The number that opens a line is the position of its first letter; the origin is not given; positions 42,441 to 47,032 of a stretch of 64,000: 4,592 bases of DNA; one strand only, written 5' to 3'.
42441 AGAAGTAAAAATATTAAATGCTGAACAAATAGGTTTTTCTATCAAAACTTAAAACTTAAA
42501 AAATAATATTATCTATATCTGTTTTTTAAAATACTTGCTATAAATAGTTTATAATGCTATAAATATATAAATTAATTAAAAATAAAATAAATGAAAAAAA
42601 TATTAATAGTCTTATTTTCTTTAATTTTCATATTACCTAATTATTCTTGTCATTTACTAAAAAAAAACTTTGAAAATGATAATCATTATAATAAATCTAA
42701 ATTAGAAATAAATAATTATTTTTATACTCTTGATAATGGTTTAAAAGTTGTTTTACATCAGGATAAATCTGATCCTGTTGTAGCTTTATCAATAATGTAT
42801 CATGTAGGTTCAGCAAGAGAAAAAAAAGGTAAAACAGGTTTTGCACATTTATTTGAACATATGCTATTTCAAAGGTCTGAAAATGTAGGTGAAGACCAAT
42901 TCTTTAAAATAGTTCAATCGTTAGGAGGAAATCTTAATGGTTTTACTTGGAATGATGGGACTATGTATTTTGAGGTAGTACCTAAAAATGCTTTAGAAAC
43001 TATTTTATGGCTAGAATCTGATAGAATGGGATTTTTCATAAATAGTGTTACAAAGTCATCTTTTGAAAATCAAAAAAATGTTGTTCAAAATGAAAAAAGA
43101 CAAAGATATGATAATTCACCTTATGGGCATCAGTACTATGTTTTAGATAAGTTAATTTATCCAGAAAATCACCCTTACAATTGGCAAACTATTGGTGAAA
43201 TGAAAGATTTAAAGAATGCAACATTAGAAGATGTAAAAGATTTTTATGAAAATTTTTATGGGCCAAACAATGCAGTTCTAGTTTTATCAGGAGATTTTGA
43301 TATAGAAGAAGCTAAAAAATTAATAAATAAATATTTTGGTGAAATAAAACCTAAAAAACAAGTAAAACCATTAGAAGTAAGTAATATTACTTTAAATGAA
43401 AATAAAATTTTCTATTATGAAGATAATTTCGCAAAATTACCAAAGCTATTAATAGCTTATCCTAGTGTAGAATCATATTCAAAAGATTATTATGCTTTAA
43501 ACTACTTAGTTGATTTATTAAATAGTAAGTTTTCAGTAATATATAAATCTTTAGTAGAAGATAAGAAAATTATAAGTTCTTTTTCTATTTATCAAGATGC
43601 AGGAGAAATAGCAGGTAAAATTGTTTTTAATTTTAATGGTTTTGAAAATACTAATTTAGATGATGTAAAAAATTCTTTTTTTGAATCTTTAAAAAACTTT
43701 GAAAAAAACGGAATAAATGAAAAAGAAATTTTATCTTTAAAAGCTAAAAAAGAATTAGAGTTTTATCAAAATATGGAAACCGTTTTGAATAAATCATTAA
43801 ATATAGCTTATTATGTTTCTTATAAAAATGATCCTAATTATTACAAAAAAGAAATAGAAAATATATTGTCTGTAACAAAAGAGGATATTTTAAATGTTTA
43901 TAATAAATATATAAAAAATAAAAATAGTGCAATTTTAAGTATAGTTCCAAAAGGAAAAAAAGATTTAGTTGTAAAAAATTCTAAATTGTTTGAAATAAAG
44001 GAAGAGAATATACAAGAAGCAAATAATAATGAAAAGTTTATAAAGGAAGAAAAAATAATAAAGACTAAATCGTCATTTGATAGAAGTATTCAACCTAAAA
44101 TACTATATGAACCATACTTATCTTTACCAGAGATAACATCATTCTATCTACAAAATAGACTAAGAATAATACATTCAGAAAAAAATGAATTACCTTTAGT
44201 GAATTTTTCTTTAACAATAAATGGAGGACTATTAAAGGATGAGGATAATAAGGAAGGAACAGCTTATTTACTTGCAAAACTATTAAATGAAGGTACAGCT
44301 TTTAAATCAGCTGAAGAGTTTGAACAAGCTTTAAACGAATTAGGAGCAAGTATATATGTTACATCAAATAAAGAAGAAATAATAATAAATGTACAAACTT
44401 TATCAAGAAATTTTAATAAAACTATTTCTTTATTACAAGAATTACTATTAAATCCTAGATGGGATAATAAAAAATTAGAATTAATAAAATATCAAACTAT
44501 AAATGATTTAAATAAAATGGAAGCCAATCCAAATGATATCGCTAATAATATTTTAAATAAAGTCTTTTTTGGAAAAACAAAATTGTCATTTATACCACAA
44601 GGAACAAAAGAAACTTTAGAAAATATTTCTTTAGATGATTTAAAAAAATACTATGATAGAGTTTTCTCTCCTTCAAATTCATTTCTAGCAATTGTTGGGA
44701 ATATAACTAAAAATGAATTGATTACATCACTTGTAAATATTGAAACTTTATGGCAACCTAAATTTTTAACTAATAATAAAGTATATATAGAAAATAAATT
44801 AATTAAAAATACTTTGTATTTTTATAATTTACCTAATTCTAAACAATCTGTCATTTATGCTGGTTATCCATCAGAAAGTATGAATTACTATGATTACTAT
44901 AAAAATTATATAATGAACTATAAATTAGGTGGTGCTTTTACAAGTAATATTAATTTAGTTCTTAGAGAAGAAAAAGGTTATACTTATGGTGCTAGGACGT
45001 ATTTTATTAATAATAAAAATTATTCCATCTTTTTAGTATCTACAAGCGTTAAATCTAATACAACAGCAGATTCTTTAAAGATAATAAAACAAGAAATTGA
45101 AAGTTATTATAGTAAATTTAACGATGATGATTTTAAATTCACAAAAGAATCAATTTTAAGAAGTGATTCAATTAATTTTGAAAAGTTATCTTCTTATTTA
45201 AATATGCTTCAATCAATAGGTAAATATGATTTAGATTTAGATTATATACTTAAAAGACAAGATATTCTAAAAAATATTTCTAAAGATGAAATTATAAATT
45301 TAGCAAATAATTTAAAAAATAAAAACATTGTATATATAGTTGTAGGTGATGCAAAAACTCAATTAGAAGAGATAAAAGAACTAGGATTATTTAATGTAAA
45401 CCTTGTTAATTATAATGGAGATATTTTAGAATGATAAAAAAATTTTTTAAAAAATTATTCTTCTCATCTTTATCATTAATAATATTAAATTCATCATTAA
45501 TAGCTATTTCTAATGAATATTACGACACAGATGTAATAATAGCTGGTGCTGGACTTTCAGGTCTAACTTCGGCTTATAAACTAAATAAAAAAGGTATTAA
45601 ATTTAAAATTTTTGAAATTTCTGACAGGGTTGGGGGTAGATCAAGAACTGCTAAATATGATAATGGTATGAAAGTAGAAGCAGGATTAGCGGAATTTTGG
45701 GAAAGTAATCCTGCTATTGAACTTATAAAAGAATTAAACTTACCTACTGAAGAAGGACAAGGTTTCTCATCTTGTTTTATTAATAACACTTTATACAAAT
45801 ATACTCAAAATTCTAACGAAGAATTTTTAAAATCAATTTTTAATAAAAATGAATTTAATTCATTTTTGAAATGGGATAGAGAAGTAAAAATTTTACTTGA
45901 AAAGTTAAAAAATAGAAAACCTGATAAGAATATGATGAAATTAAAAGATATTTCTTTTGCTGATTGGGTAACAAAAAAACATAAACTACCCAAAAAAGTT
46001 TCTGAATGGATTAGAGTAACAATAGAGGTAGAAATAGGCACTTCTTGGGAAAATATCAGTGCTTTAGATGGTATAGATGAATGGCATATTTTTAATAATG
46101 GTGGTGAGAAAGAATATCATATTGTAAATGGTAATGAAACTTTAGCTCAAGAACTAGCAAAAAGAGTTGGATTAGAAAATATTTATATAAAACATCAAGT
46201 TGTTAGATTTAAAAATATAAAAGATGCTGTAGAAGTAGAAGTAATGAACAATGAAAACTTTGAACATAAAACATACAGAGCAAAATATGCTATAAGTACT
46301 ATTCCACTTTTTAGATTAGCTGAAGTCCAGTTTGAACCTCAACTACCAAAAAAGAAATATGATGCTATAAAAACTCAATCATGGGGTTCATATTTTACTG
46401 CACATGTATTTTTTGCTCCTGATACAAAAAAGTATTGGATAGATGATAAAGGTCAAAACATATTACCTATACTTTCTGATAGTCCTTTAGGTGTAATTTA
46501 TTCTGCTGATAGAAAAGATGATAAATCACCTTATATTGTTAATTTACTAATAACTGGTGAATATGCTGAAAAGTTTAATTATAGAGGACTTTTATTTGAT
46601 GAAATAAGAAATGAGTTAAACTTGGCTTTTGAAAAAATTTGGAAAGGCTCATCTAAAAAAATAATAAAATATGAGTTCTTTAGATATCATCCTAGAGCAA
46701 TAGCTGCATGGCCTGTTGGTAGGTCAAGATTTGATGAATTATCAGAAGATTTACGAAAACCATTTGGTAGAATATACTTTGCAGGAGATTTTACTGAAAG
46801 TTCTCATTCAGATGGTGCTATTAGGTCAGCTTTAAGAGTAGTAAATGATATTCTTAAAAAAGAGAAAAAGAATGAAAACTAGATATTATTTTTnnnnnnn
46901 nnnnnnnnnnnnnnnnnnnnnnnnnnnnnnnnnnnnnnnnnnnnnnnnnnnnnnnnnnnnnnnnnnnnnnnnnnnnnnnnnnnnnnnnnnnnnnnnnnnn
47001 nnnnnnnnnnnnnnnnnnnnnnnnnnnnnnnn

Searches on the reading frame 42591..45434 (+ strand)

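Call 12: search_protein_families(library=pfam, proteins=[window:42591-45434:+], max_evalue=0.001)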
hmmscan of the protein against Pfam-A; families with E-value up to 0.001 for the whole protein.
window:42591-45434:+ (947 aa): 2 families
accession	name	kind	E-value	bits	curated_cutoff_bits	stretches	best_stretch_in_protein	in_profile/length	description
PF05193.26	Peptidase_M16_C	-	3.9e-55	187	23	2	210-385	2-179/181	Peptidase M16 inactive domain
PF00675.25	Peptidase_M16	-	1.7e-34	119.3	22.3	2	52-175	1-121/149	Insulinase (Peptidase family M16)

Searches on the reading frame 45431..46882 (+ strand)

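Call 12: search_protein_families(library=pfam, proteins=[window:45431-46882:+], max_evalue=0.001)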
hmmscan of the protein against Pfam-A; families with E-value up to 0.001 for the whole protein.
window:45431-46882:+ (483 aa): 5 families
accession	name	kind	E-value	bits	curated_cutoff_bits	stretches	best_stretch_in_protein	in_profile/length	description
PF01593.30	Amino_oxidase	-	2.5e-39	136.3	19.8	1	42-475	1-443/443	Flavin containing amine oxidoreductase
PF13450.12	NAD_binding_8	-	6.7e-12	46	21.9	1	37-97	1-63/68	NAD(P)-binding Rossmann-like domain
PF01946.23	Thi4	-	1.8e-07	31.1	26.2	1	28-71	13-57/235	Thi4 family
PF01494.25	FAD_binding_3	-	2.3e-05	24.3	22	0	32-62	1-31/349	FAD binding domain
PF00890.30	FAD_binding_2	-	0.0007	19.3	20.4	0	34-73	1-40/414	FAD binding domain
